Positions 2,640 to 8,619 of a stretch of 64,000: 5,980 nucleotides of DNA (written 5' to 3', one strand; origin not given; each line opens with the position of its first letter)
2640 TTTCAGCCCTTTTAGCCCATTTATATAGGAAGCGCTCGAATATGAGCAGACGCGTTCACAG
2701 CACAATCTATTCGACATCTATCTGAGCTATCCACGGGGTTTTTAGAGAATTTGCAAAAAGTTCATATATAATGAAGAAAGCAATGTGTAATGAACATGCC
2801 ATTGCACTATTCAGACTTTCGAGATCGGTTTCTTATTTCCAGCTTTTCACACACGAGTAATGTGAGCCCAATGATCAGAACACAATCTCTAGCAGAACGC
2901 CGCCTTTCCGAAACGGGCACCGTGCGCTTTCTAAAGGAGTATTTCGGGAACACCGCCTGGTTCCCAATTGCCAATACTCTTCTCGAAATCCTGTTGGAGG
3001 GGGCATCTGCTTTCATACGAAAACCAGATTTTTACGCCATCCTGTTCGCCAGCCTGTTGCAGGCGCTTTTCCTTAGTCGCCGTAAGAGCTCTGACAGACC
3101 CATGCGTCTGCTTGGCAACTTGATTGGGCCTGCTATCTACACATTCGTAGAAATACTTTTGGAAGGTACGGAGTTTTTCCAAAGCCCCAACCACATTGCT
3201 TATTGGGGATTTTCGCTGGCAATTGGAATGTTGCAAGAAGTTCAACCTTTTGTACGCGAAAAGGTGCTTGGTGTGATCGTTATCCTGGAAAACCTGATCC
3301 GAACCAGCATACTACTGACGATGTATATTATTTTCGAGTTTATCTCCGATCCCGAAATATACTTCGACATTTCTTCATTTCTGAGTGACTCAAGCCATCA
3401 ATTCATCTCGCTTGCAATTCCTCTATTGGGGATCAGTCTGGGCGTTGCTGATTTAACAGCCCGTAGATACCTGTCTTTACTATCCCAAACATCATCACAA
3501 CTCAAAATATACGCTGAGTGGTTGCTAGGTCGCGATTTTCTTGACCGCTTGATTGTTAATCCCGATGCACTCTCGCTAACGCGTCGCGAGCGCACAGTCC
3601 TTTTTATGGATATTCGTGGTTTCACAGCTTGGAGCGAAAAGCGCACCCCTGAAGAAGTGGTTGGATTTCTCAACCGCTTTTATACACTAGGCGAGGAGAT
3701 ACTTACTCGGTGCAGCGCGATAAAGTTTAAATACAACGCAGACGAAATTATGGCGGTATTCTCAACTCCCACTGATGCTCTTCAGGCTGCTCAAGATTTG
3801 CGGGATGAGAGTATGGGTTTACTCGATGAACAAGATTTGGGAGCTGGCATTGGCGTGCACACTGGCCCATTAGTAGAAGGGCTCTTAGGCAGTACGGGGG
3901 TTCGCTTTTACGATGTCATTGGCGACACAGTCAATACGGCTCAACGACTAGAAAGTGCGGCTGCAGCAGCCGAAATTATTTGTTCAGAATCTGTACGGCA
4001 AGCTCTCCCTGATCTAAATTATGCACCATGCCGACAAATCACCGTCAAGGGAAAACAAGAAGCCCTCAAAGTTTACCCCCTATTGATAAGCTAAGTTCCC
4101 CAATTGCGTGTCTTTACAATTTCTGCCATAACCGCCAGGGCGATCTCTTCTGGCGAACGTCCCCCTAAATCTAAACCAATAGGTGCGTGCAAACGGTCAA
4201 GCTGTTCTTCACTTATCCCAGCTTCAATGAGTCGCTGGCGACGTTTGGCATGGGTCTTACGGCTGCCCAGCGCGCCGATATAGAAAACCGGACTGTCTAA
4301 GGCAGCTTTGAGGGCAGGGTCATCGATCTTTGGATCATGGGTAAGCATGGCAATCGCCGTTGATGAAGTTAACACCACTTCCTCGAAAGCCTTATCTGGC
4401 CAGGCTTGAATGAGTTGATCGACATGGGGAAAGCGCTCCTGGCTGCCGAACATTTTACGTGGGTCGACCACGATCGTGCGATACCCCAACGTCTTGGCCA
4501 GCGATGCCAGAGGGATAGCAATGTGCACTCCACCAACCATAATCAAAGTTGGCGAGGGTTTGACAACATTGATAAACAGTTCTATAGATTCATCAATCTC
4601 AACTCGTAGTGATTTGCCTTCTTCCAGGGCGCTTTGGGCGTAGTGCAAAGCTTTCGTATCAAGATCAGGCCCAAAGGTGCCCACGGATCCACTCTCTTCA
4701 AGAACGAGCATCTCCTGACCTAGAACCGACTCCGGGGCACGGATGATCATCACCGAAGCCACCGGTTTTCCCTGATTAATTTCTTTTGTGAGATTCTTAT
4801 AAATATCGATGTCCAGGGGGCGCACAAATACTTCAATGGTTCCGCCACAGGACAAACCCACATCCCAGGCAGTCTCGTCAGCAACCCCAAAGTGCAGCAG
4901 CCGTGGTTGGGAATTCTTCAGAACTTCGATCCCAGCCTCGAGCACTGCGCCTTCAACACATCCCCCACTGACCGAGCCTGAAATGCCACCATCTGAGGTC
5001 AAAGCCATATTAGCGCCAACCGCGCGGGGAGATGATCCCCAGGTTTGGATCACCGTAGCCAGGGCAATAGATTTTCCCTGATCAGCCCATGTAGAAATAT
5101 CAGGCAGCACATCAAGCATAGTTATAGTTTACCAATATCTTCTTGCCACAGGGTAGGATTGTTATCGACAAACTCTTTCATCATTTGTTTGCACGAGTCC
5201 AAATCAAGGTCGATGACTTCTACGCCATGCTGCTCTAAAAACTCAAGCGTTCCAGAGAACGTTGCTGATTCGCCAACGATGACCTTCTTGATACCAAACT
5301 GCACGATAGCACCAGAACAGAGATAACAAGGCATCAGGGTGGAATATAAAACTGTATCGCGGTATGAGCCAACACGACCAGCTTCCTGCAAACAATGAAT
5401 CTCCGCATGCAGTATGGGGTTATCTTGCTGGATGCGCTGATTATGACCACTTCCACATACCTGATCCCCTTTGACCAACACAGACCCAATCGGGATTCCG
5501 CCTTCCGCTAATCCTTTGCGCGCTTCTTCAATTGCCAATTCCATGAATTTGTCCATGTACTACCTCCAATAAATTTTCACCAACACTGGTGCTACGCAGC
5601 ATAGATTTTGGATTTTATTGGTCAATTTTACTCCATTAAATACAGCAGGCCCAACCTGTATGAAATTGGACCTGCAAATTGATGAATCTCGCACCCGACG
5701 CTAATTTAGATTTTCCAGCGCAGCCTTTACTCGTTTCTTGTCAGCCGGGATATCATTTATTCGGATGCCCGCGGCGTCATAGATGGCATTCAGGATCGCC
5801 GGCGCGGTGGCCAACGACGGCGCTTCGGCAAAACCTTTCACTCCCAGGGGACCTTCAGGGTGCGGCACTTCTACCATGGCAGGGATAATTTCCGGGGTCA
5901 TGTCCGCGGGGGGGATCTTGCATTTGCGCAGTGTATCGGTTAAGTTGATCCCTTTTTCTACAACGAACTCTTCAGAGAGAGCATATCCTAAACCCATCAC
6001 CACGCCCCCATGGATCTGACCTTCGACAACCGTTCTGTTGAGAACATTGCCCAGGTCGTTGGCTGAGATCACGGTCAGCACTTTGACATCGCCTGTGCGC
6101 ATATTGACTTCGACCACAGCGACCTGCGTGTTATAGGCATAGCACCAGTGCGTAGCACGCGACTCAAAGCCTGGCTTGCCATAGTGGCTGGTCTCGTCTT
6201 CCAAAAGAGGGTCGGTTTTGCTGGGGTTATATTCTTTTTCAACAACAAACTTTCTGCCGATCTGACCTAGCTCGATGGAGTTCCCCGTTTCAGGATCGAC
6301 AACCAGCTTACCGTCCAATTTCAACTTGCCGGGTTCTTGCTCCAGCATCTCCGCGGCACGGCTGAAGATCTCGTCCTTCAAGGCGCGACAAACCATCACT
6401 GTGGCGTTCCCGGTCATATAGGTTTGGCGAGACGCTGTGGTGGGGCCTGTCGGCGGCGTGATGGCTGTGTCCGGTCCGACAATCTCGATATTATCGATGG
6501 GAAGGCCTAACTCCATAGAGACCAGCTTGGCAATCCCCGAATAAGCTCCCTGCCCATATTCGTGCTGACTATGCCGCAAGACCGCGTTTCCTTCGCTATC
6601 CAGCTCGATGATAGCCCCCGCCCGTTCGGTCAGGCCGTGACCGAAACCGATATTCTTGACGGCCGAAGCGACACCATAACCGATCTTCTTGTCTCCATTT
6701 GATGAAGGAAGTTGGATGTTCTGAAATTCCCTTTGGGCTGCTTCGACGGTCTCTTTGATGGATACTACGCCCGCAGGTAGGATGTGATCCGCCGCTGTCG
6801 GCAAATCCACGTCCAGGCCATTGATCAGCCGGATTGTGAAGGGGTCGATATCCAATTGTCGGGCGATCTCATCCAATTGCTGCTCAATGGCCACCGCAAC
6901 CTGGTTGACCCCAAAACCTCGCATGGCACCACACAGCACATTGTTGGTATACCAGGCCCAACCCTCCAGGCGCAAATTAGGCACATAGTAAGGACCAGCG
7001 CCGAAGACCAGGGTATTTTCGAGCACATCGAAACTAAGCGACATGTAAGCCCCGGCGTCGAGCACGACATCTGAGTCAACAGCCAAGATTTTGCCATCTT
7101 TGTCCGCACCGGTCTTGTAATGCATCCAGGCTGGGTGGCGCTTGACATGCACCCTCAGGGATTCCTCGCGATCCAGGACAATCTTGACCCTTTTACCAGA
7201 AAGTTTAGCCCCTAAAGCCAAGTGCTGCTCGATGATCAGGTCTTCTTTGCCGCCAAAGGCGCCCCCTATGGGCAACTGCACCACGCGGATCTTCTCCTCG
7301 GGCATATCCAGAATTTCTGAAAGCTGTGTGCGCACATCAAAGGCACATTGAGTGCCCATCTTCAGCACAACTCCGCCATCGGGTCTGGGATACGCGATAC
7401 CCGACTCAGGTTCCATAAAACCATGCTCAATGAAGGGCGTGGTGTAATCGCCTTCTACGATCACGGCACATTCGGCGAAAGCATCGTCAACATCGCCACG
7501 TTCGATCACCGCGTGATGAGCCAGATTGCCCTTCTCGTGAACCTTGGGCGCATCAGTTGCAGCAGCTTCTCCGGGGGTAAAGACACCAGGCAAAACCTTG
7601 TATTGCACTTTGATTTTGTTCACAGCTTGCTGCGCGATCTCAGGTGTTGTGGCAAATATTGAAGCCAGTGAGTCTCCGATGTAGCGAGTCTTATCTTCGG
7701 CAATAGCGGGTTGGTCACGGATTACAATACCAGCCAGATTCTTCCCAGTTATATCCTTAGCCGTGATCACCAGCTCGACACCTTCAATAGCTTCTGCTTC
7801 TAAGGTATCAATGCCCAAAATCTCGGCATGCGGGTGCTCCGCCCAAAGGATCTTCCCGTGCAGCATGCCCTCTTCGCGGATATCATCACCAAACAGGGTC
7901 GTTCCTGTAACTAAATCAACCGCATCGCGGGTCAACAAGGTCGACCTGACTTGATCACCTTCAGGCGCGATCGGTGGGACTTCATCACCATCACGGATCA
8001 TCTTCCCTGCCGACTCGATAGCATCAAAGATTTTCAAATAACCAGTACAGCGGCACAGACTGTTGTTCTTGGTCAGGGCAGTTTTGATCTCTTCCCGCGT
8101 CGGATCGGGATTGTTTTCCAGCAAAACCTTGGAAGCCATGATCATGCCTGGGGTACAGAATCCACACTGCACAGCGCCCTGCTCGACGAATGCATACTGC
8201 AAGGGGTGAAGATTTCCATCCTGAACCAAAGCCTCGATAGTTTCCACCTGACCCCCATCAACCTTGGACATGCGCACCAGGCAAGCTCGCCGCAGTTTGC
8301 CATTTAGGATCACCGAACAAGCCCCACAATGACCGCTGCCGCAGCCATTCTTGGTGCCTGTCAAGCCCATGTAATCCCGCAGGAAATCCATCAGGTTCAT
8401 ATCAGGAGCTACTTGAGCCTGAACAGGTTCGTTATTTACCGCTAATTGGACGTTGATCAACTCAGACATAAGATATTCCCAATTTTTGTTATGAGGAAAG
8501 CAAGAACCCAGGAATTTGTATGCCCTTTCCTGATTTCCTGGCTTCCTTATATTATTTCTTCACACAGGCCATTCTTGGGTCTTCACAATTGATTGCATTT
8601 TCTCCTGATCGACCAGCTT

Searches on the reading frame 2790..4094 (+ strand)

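Call 31: search_protein_families(library=pfam, proteins=[window:2790-4094:+], max_evalue=0.001)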
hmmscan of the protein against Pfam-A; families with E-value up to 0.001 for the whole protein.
window:2790-4094:+ (434 aa): 1 family
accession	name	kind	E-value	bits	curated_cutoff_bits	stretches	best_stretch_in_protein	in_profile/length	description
PF00211.25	Guanylate_cyc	-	3.5e-22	79.3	21.9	1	269-425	10-176/183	Adenylate and Guanylate cyclase catalytic domain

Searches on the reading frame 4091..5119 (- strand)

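Call 8: search_protein_families(library=pfam, proteins=[window:4091-5119:-])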
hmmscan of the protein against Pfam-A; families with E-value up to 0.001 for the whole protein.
window:4091-5119:- (342 aa): 2 families
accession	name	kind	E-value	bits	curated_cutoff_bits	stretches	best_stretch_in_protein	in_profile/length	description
PF13478.12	XdhC_C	-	1.6e-44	151.9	29.7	1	192-334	1-125/125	XdhC Rossmann domain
PF02625.21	XdhC_CoxI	-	1.8e-31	108.3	24.3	2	11-78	1-68/68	XdhC and CoxI family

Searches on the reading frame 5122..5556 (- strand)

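Call 8: search_protein_families(library=pfam, proteins=[window:5122-5556:-])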
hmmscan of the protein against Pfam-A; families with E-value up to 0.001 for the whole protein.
window:5122-5556:- (144 aa): 4 families
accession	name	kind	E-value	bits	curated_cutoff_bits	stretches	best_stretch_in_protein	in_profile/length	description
PF00383.29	dCMP_cyt_deam_1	-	2.9e-24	85.4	25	1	3-95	6-101/102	Cytidine and deoxycytidylate deaminase zinc-binding region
PF14437.12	MafB19-deam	-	5.6e-21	75.4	27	1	2-130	4-138/142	MafB19-like deaminase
PF14439.12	Bd3614-deam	-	4.7e-05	23.8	38.5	1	43-89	29-79/113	Bd3614-like deaminase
PF18750.7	SNAD4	-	0.00062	20.2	27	0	42-90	25-77/130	Secreted Novel AID/APOBEC-like Deaminase 4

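Call 36: search_protein_families(library=ncbifam, proteins=[window:5122-5556:-], max_evalue=0.00001)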
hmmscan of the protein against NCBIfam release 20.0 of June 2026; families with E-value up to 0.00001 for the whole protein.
window:5122-5556:- (144 aa): 5 families
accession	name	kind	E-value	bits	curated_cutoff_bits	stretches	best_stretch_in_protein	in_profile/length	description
NF008113.2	PRK10860.1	equivalog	2e-21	76.5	150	1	3-103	9-112/165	tRNA adenosine(34) deaminase TadA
TIGR00326.1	eubact_ribD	equivalog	6.6e-14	51.9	156.35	1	5-138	1-141/343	bifunctional diaminohydroxyphosphoribosylaminopyrimidine deaminase/5-amino-6-(5-phosphoribosylamino)uracil reductase RibD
NF041025.1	antiphage_deaminase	equivalog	4.3e-09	35.7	400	1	48-93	337-384/437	anti-phage dCTP deaminase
TIGR02571.1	ComEB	equivalog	1.4e-06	28.3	219.45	1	48-121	67-142/151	ComE operon protein 2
NF008052.0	PRK10786.1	equivalog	5.4e-06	25.3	500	1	4-95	6-99/367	bifunctional diaminohydroxyphosphoribosylaminopyrimidine deaminase/5-amino-6-(5-phosphoribosylamino)uracil reductase RibD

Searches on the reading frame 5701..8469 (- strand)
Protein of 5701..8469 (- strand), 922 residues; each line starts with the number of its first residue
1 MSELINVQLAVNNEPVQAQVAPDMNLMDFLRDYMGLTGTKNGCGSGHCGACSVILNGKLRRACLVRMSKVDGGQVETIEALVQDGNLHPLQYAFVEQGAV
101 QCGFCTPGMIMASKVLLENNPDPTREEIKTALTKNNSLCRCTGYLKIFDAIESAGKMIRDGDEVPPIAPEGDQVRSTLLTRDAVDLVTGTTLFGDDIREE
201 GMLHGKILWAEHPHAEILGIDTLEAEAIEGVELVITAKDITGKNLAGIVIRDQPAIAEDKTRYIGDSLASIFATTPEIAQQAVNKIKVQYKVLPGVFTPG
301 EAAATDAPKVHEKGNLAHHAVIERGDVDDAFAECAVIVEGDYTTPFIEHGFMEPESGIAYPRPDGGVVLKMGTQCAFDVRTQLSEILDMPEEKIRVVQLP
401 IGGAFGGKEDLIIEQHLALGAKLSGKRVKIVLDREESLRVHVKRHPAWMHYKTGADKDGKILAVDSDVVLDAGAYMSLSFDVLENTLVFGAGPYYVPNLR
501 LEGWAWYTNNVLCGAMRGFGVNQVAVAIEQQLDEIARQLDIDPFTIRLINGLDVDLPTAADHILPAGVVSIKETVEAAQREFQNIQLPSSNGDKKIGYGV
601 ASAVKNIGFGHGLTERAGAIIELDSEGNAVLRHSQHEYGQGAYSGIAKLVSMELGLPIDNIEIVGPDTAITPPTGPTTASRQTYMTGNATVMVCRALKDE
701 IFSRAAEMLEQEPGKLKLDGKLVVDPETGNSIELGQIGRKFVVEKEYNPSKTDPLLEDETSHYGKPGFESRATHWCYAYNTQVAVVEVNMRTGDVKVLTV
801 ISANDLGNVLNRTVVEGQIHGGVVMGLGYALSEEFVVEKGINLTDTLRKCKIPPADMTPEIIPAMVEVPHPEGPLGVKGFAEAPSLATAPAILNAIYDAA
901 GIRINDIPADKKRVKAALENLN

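Call 8: search_protein_families(library=pfam, proteins=[window:5701-8469:-])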
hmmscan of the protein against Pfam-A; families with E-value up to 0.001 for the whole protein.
window:5701-8469:- (922 aa): 6 families
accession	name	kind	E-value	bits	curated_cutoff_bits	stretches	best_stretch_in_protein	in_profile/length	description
PF02738.23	MoCoBD_1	-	5.4e-75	252.1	27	1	311-550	2-243/244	Molybdopterin cofactor-binding domain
PF20256.3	MoCoBD_2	-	1.8e-64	218.4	27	1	587-859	18-283/283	Molybdopterin cofactor-binding domain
PF01799.25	Fer2_2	-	1.3e-28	99.4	30.3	1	77-152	1-75/75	[2Fe-2S] binding domain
PF01315.27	Ald_Xan_dh_C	-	1.1e-23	84.1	31.3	1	188-294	1-110/110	Aldehyde oxidase and xanthine dehydrogenase, a/b hammerhead domain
PF00111.32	Fer2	-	5.6e-07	29.8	21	1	11-59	3-52/77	2Fe-2S iron-sulfur cluster binding domain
PF13085.11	Fer2_3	-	2.6e-05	24.6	27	1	41-80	50-88/107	2Fe-2S iron-sulfur cluster binding domain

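Call 20: search_protein_families(library=ncbifam, proteins=[window:5701-8469:-], max_evalue=1e-10)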
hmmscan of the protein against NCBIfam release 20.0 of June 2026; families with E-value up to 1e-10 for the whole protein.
window:5701-8469:- (922 aa): 20 families
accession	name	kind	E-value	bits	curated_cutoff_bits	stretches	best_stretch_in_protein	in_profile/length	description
TIGR03311.1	Se_dep_XDH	equivalog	1.9e-207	691.2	830.45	2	8-712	2-689/848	selenium-dependent xanthine dehydrogenase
NF045668.1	pterin_aldehy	equivalog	4.2e-181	604.2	1100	1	7-919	3-905/905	molybdopterin-dependent aldehyde oxidoreductase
TIGR03196.1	pucD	equivalog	2.5e-165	552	783.65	1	182-912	11-752/763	xanthine dehydrogenase subunit D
NF043082.1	XdhA_XDHase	equivalog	3.3e-130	435.5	780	1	181-919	8-753/758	xanthine dehydrogenase subunit XdhA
NF007426.0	PRK09970.1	equivalog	2.8e-127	425.8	916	1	178-917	10-754/761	xanthine dehydrogenase molybdenum-binding subunit XdhA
TIGR03194.1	4hydrxCoA_A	equivalog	2.5e-126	423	994.55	1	182-918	5-746/746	4-hydroxybenzoyl-CoA reductase subunit alpha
NF041018.1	glyceraldDH_alpha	equivalog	9.4e-97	325.2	790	1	183-912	12-738/741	glyceraldehyde dehydrogenase subunit alpha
TIGR03313.1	Se_sel_red_Mo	hypoth_equivalog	7.5e-96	321.8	1101.9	2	315-914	352-945/951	molybdopterin-dependent oxidoreductase Mo/Fe-S-binding subunit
TIGR02965.1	xanthine_xdhB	equivalog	8.4e-89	298.7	849.5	1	184-863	11-690/758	xanthine dehydrogenase molybdopterin binding subunit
TIGR02969.1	mam_aldehyde_ox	subfamily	1.6e-81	274.4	1912.3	2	175-861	577-1240/1330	aldehyde oxidase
NF040766.1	CODH_aero_grp5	exception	4.9e-79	266.4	950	1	181-910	12-777/785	aerobic carbon-monoxide dehydrogenase large subunit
TIGR02416.1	CO_dehy_Mo_lg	equivalog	3e-73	247.2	991.15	1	186-914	5-767/770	aerobic carbon-monoxide dehydrogenase large subunit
NF041671.1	peri_hyde_PaoC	equivalog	1.5e-65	222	1180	1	200-912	46-725/735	aldehyde oxidoreductase molybdenum-binding subunit PaoC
TIGR03193.1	4hydroxCoAred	equivalog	8.7e-52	175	257.8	1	8-154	3-147/148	4-hydroxybenzoyl-CoA reductase subunit gamma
NF041020.1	glyceraldDH_gamma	equivalog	1.1e-50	171.5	290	1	3-159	9-163/164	glyceraldehyde dehydrogenase subunit gamma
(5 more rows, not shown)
